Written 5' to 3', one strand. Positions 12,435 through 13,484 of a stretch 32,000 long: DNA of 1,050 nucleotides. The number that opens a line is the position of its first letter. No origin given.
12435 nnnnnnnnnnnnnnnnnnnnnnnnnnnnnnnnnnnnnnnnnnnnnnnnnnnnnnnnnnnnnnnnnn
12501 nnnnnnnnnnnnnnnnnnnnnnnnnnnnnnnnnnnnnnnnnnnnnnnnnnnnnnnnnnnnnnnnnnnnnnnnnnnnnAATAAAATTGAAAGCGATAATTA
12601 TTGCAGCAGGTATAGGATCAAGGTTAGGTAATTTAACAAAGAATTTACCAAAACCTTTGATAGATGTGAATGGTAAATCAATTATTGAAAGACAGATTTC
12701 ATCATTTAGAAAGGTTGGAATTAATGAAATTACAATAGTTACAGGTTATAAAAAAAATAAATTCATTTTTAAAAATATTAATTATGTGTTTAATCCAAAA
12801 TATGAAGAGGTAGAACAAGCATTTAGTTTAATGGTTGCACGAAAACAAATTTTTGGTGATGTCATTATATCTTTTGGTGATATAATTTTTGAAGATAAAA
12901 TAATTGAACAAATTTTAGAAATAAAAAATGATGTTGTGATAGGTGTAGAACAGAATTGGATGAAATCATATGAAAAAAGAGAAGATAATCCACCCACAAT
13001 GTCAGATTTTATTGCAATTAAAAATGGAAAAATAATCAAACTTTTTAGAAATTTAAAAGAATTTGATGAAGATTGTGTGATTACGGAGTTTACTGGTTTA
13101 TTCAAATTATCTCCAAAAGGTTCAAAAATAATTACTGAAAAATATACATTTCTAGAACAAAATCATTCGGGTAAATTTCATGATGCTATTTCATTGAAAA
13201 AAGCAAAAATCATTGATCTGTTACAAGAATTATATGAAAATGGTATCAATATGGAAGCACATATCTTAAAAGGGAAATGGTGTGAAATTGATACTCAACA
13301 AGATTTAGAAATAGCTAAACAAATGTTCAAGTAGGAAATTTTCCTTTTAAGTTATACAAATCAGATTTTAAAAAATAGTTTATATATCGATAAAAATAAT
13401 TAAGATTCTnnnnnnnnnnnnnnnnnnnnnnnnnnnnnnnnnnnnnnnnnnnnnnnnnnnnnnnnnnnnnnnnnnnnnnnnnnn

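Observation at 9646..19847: Archaeal phosphonate cluster without MpnS, built on a fosfomycin-like cytidylylation plus B12 radical SAM logic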

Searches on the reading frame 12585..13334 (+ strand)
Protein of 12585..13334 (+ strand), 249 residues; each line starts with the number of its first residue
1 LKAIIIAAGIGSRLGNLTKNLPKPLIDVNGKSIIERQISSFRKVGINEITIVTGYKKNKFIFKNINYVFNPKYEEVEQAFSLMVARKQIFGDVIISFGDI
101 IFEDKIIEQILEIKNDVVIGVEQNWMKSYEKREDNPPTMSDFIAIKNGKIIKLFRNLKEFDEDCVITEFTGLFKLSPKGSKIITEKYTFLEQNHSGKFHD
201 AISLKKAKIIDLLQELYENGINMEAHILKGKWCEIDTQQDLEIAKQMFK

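Call 4: search_protein_families(library=pfam, proteins=[window:12585-13334:+], max_evalue=0.01)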
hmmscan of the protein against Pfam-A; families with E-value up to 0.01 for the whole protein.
window:12585-13334:+ (249 aa): 3 families
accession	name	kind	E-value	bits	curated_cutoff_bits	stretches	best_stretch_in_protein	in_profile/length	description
PF00483.29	NTP_transferase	-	2.7e-12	47.3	21.2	1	2-66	1-66/245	Nucleotidyl transferase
PF12804.13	NTP_transf_3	-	2.5e-11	44.4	27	1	3-118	1-119/160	MobA-like NTP transferase domain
PF01128.25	IspD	-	0.00039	20.7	27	1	2-53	2-51/221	2-C-methyl-D-erythritol 4-phosphate cytidylyltransferase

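Call 6: search_protein_families(library=ncbifam, proteins=[window:12585-13334:+], max_evalue=0.01)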
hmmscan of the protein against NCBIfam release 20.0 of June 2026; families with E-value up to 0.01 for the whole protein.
window:12585-13334:+ (249 aa): 44 families (the best 25 are shown)
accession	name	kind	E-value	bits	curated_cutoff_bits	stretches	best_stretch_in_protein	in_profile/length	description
TIGR03992.1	Arch_glmU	subfamily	3.6e-21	75.5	292.1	1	1-129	1-136/393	bifunctional sugar-1-phosphate nucleotidylyltransferase/acetyltransferase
NF041135.1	IPPtranDIPPsyn_Thcocales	equivalog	8.7e-19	67.8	580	1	1-247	1-216/419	bifunctional L-myo-inositol-1-phosphate cytidylyltransferase/CDP-L-myo-inositol myo-inositolphosphotransferase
NF041313.1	UDPGP_AglF_Halo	equivalog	5.6e-18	65.2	400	1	1-112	1-118/234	UTP--glucose-1-phosphate uridylyltransferase AglF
NF041173.1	Sug_nt_acttase_Thmprot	equivalog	2.3e-16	59.7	600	1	1-130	1-136/405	bifunctional sugar-1-phosphate nucleotidylyltransferase/acetyltransferase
NF045761.1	NAMPUrTaseMurU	equivalog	5.9e-16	59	250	1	1-55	1-55/226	N-acetylmuramate alpha-1-phosphate uridylyltransferase MurU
NF045665.1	NTPtran_DVU1551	equivalog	4.4e-13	49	315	1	1-75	1-74/359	DVU_1551 family NTP transferase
TIGR01208.1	rmlA_long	equivalog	2.4e-12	46.4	320.25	1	2-245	1-231/353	glucose-1-phosphate thymidylyltransferase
TIGR02623.1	G1P_cyt_trans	equivalog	9.1e-11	41.7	300.25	1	1-61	1-61/255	glucose-1-phosphate cytidylyltransferase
TIGR03310.1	matur_MocA_YgfJ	equivalog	6.3e-09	36.1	186.45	1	3-113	2-114/188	molybdenum cofactor cytidylyltransferase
TIGR01099.1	galU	equivalog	6.7e-09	35.7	326.8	1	1-59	2-60/261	UTP--glucose-1-phosphate uridylyltransferase GalU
NF001947.0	PRK00725.1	subfamily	2.2e-08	33.3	470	1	3-89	19-105/426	glucose-1-phosphate adenylyltransferase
NF052502.1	man1P_GTase_Rv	exception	2.8e-08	33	440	1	2-60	2-60/352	mannose-1-phosphate guanylyltransferase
TIGR02091.1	glgC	equivalog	4.3e-08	32.6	424.9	1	2-84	2-83/364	glucose-1-phosphate adenylyltransferase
NF003670.0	PRK05293.1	equivalog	9.1e-08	31.4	470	1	3-58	7-63/382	glucose-1-phosphate adenylyltransferase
NF049965.1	GlMnHpPGnyltfHddC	equivalog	2.8e-07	30.4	300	1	1-132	1-135/221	D-glycero-D-manno-heptose 1-phosphate guanosyltransferase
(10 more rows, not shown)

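Call 9: search_solved_structures(query=window:12585-13334:+, max_evalue=0.01)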
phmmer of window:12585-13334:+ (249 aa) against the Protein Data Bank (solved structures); distinct sequences matched with E-value up to 0.01: 39.
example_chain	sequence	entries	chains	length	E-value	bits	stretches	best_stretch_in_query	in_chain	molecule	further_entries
1jyk_A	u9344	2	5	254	5.3e-18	68.3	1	1-105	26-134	CTP:phosphocholine Cytidylyltransferase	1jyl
2ggo_A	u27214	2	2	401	6.7e-13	51.6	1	1-143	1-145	401aa long hypothetical glucose-1-phosphate thymidylyltransferase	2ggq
5z09_A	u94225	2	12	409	5.3e-12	48.7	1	1-143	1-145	Dual sugar-1-phosphate nucleotidylyltransferase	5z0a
2xme_A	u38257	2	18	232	2.3e-10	43.3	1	1-170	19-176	CTP-INOSITOL-1-PHOSPHATE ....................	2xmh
4mnd_A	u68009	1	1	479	1.6e-09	40.5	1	1-170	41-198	CTP L-myo-inositol-1-phosphate cytidylyltransferase/CDP-L-myo-inositol myo-inositolphospho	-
8yre_D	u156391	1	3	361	8.5e-08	34.9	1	1-58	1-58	Mannose-1-phosphate guanylyltransferase 1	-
7x8j_A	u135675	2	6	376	9e-08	34.8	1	1-58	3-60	Mannose-1-phosphate guanylyltransferase 1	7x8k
6pd1_A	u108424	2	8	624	1e-06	31.4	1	2-59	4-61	Nucleotidyl transferase/aminotransferase, class V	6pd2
9y3p_I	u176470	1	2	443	1.4e-06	30.9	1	2-102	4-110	Translation initiation factor eIF2B subunit gamma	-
6caj_J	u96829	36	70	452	1.4e-06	30.9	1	2-102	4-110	Translation initiation factor eIF-2B subunit gamma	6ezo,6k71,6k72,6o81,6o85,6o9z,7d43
6jq8_A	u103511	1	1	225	1.5e-06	30.8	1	3-63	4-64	Putative 6-deoxy-D-mannoheptose pathway protein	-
8hhd_A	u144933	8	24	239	1.7e-06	30.7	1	1-51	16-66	Nucleotidyl transferase | N-acetylmuramate alpha-1-phosphate uridylyltransferase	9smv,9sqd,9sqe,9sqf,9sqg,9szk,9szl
5xhw_A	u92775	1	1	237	1.9e-06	30.5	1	3-62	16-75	Putative 6-deoxy-D-mannoheptose pathway protein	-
7whr_B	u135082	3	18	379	4.3e-06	29.3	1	1-58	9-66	Nucleotidyl transferase family protein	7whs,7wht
4y7t_A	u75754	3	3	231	7.6e-06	28.5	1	1-51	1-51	Nucleotidyl transferase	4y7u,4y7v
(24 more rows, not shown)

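Call 84: search_protein_representatives(protein=window:12585-13334:+)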
Query: 249 residues. Proteins with E-value up to 0.001 (for the whole library): 14547; up to 1e-10: 2906; up to 1e-30: 118. The best 150 are listed.
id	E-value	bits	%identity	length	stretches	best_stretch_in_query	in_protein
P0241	3.4e-81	288.3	85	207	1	93-249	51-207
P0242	7.3e-70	251.2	50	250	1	1-248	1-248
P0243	1.4e-64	233.9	50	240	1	1-248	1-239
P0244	6.7e-60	218.6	42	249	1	1-248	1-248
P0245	1.6e-59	217.4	43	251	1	1-247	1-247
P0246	2.4e-57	210.2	42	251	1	1-248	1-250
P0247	5.2e-55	202.6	43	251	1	1-246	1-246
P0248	9.4e-54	198.5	45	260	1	1-248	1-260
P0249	2.5e-53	197.1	43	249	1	1-248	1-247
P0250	7.4e-52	192.3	43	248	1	1-248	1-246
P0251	4.0e-50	186.6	43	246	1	1-248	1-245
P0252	3.1e-49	183.7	38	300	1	1-249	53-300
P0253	1.0e-44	168.9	49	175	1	1-173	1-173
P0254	4.8e-44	166.7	37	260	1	2-245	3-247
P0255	1.5e-43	165.1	38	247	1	1-248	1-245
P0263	2.7e-39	151.2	36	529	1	2-243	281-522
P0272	7.8e-38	146.4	35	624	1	3-246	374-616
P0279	4.4e-37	143.9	35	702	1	1-242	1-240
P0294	1.7e-35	138.8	35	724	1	1-244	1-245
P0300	1.9e-34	135.3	34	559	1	1-244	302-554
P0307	5.4e-34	133.8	32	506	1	1-247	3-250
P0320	7.3e-33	130.1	34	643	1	2-241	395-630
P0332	4.4e-32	127.5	33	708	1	1-242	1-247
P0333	4.4e-32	127.5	32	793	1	2-242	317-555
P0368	2.9e-30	121.6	33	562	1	1-242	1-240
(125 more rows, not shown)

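Call 86: search_protein_families(library=pfam, alignment_id=A6, max_evalue=0.00001)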
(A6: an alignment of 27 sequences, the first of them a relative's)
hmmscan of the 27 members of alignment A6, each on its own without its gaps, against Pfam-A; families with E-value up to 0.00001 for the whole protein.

A. member 1, P0259 (376 aa): 3 families
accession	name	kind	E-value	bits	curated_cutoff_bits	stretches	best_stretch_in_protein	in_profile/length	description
PF13356.12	Arm-DNA-bind_3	-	8.5e-21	74.3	27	1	6-102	1-82/83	Arm DNA-binding domain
PF12804.13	NTP_transf_3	-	3.4e-10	40.8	27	1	129-244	2-120/160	MobA-like NTP transferase domain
PF00483.29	NTP_transferase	-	4.6e-08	33.4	21.2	1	127-194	1-69/245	Nucleotidyl transferase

B. families by the number of members that match (of 27 scanned): 33 families (the first 25 are shown)
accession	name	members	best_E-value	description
PF12804.13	NTP_transf_3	27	1.5e-27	MobA-like NTP transferase domain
PF00483.29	NTP_transferase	20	1.2e-22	Nucleotidyl transferase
PF01128.25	IspD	4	2.7e-12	2-C-methyl-D-erythritol 4-phosphate cytidylyltransferase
PF01583.26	APS_kinase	3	2.7e-39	Adenylylsulphate kinase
PF08241.18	Methyltransf_11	3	4.2e-23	Methyltransferase domain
PF13649.12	Methyltransf_25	3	3.4e-21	Methyltransferase domain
PF13489.12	Methyltransf_23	3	7.8e-18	Methyltransferase domain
PF08242.18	Methyltransf_12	3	9.6e-17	Methyltransferase domain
PF13847.12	Methyltransf_31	3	1.3e-15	Methyltransferase domain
PF01381.28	HTH_3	3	2.2e-13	Helix-turn-helix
PF13560.12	HTH_31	3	2.1e-12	Helix-turn-helix domain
PF13714.12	PEP_mutase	2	3.2e-62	Phosphoenolpyruvate phosphomutase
PF01663.27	Phosphodiest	2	3.4e-40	Type I phosphodiesterase / nucleotide pyrophosphatase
PF12844.13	HTH_19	2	9.1e-12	Helix-turn-helix domain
PF16347.10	SGSH_C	2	2.1e-11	N-sulphoglucosamine sulphohydrolase, C-terminal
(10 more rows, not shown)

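Call 88: search_protein_families(library=pfam, proteins=[P0263, P0272, P0279, P0294, P0300, P0320, P0332, P0333, P0368, P0307], max_evalue=0.00001)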
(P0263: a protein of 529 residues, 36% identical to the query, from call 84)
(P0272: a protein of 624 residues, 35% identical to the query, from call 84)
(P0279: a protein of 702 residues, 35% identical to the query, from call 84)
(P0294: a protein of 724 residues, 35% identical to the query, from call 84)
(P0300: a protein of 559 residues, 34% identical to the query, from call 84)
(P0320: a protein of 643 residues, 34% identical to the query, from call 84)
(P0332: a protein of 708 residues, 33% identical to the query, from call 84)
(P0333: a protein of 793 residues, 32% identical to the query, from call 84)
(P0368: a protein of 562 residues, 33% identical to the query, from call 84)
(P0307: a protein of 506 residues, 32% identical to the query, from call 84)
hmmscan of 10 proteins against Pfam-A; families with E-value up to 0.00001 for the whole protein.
P0263 (529 aa): 6 families
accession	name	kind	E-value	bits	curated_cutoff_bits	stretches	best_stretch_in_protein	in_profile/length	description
PF12804.13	NTP_transf_3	-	7.7e-12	46.1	27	1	282-401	1-123/160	MobA-like NTP transferase domain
PF00535.33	Glycos_transf_2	-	2e-11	44.5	23.3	1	50-146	67-164/168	Glycosyl transferase family 2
PF13641.12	Glyco_tranf_2_3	-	5.6e-10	40.1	27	1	33-195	53-221/230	Glycosyltransferase like family 2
PF00483.29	NTP_transferase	-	7.8e-10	39.2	21.2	1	281-345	1-66/245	Nucleotidyl transferase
PF13712.12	Glyco_tranf_2_5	-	1.5e-08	35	27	1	37-97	29-89/210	Glycosyltransferase like family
PF01128.25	IspD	-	7.8e-06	26.2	27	0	282-337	3-55/221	2-C-methyl-D-erythritol 4-phosphate cytidylyltransferase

P0272 (624 aa): 5 families
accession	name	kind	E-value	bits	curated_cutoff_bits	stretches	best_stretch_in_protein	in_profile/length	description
PF00465.25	Fe-ADH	-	1.6e-31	109.6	31.3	1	6-153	30-168/168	Iron-containing alcohol dehydrogenase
PF25137.1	ADH_Fe_C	-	4.4e-26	92.2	27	1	165-311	2-154/194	Fe-containing alcohol dehydrogenase family, C-terminal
PF12804.13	NTP_transf_3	-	1.1e-09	39.1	27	1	374-497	1-127/160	MobA-like NTP transferase domain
PF13685.12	Fe-ADH_2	-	9.7e-08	32.6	28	1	11-78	31-96/149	Iron-containing alcohol dehydrogenase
PF00483.29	NTP_transferase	-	5.9e-06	26.5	21.2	0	374-439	2-68/245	Nucleotidyl transferase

P0279 (702 aa): 4 families
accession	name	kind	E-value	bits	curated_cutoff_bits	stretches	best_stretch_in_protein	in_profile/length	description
PF12804.13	NTP_transf_3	-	3e-16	60.4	27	1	3-126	1-127/160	MobA-like NTP transferase domain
PF13560.12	HTH_31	-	1.9e-11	44.5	27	1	479-535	1-58/64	Helix-turn-helix domain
PF00483.29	NTP_transferase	-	2.9e-09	37.3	21.2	1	2-62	1-63/245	Nucleotidyl transferase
PF01381.28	HTH_3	-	8.6e-09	35.7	23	1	485-538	2-55/55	Helix-turn-helix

P0294 (724 aa): 3 families
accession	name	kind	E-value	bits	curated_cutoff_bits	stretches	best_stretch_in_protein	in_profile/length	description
PF01663.27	Phosphodiest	-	3.4e-40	139.1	23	1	266-646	1-318/342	Type I phosphodiesterase / nucleotide pyrophosphatase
PF12804.13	NTP_transf_3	-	7.1e-15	56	27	1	3-121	1-122/160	MobA-like NTP transferase domain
PF00483.29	NTP_transferase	-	3.9e-08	33.6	21.2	1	2-104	1-115/245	Nucleotidyl transferase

P0300 (559 aa): 4 families
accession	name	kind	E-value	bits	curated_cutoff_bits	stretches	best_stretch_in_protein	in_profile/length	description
PF13714.12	PEP_mutase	-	3.2e-62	210.7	31.5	1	16-257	2-237/240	Phosphoenolpyruvate phosphomutase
PF12804.13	NTP_transf_3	-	3e-16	60.5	27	1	304-417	1-113/160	MobA-like NTP transferase domain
PF00483.29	NTP_transferase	-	1.4e-07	31.8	21.2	1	303-363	1-62/245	Nucleotidyl transferase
PF00463.27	ICL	-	8.7e-07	28.2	26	1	85-167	151-235/526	Isocitrate lyase family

P0320 (643 aa): 6 families
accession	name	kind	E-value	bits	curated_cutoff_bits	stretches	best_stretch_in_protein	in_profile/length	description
PF00884.28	Sulfatase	-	2.5e-26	93.1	25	1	19-270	24-300/301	Sulfatase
PF12804.13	NTP_transf_3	-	1.4e-13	51.8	27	1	396-514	1-124/160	MobA-like NTP transferase domain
PF01663.27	Phosphodiest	-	3.8e-12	46.9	23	1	5-216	1-222/342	Type I phosphodiesterase / nucleotide pyrophosphatase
PF16347.10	SGSH_C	-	2.1e-11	44.6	29.3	1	244-363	25-145/154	N-sulphoglucosamine sulphohydrolase, C-terminal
PF00483.29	NTP_transferase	-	3.1e-11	43.8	21.2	1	395-468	1-72/245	Nucleotidyl transferase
PF02995.22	DUF229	-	1e-06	28.2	25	1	144-219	272-347/496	Protein of unknown function (DUF229)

P0332 (708 aa): 1 family
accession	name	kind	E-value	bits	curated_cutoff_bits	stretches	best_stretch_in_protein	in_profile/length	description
PF12804.13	NTP_transf_3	-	8.7e-14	52.4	27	1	3-113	1-110/160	MobA-like NTP transferase domain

P0333 (793 aa): 5 families
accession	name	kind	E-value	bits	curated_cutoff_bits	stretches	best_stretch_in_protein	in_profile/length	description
PF07722.19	Peptidase_C26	-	2e-17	64.1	20.5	1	161-287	85-219/219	Peptidase C26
PF12804.13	NTP_transf_3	-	1.1e-15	58.6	27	1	318-442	1-126/160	MobA-like NTP transferase domain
PF00117.34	GATase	-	2.2e-10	40.9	22.8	1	170-293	61-178/190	Glutamine amidotransferase class-I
PF00483.29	NTP_transferase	-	1.3e-07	31.9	21.2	1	318-370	2-56/245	Nucleotidyl transferase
PF01326.24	PPDK_N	-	2.8e-07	30.6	27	1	613-669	91-146/328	Pyruvate phosphate dikinase, AMP/ATP-binding domain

P0368 (562 aa): 2 families
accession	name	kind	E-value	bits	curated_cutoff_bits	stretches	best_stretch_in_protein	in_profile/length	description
PF13714.12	PEP_mutase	-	2.4e-52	178.4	31.5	1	266-516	7-239/240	Phosphoenolpyruvate phosphomutase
PF12804.13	NTP_transf_3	-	2.3e-07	31.5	27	1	3-124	1-123/160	MobA-like NTP transferase domain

P0307 (506 aa): 6 families
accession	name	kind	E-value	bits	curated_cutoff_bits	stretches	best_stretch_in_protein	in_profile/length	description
PF08241.18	Methyltransf_11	-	1.9e-21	76.9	21.2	1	299-388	1-91/95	Methyltransferase domain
PF13649.12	Methyltransf_25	-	3.4e-21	76.2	27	1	298-388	1-97/97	Methyltransferase domain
PF13489.12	Methyltransf_23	-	1.7e-17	64.1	27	1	279-459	5-159/164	Methyltransferase domain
PF13847.12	Methyltransf_31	-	1.5e-15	57.6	27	1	294-392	3-109/145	Methyltransferase domain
PF08242.18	Methyltransf_12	-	4.8e-14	53.3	30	1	299-388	1-96/98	Methyltransferase domain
PF12804.13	NTP_transf_3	-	7e-13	49.5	27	1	5-130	1-124/160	MobA-like NTP transferase domain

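Call 90: search_solved_structures(query=P0279, max_evalue=0.001)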
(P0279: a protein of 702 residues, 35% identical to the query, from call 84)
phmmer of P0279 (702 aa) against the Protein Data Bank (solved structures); distinct sequences matched with E-value up to 0.001: 19.
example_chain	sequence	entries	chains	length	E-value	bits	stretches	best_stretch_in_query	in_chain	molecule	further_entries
6b9s_A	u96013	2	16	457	2.2e-144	485.8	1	251-697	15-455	Methylphosphonate synthase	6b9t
6b9r_A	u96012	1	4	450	1e-95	324.9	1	243-692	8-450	Hydroxyethylphosphonate dioxygenase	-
1jyk_A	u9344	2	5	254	4e-12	48.7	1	1-103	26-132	CTP:phosphocholine Cytidylyltransferase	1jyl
6pd1_A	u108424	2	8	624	1e-09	40.8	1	2-191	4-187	Nucleotidyl transferase/aminotransferase, class V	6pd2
2ggo_A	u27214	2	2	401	5.4e-08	35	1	1-107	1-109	401aa long hypothetical glucose-1-phosphate thymidylyltransferase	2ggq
5z09_A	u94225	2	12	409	4.3e-07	32.1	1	1-84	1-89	Dual sugar-1-phosphate nucleotidylyltransferase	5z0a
5u55_A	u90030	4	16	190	5.7e-07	31.7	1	313-447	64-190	(S)-2-hydroxypropylphosphonic acid epoxidase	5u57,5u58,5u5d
3g7d_A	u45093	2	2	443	9.5e-07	30.9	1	273-658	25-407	PhpD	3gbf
4yar_A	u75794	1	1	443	9.7e-07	30.9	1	273-658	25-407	2-hydroxyethylphosphonate dioxygenase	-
3rzz_A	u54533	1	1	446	2.8e-06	29.4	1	273-658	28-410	Hydroxyethylphoshphonate Dioxygenase (PhpD)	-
1zz6_A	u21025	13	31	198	1.3e-05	27.2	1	337-436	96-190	Hydroxypropylphosphonic Acid Epoxidase | Hydroxyprophylphosphonic Acid Epoxidase | EPOXIDASE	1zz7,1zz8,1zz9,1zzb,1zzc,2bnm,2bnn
4j1x_A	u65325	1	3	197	1.3e-05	27.2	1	337-436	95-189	Epoxidase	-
4y7t_A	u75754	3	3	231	3.7e-05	25.7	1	1-53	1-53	Nucleotidyl transferase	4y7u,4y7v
8hhd_A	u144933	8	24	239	6.8e-05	24.8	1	1-54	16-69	Nucleotidyl transferase | N-acetylmuramate alpha-1-phosphate uridylyltransferase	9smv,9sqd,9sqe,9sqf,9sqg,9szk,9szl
2xme_A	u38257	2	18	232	8e-05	24.5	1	1-159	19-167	CTP-INOSITOL-1-PHOSPHATE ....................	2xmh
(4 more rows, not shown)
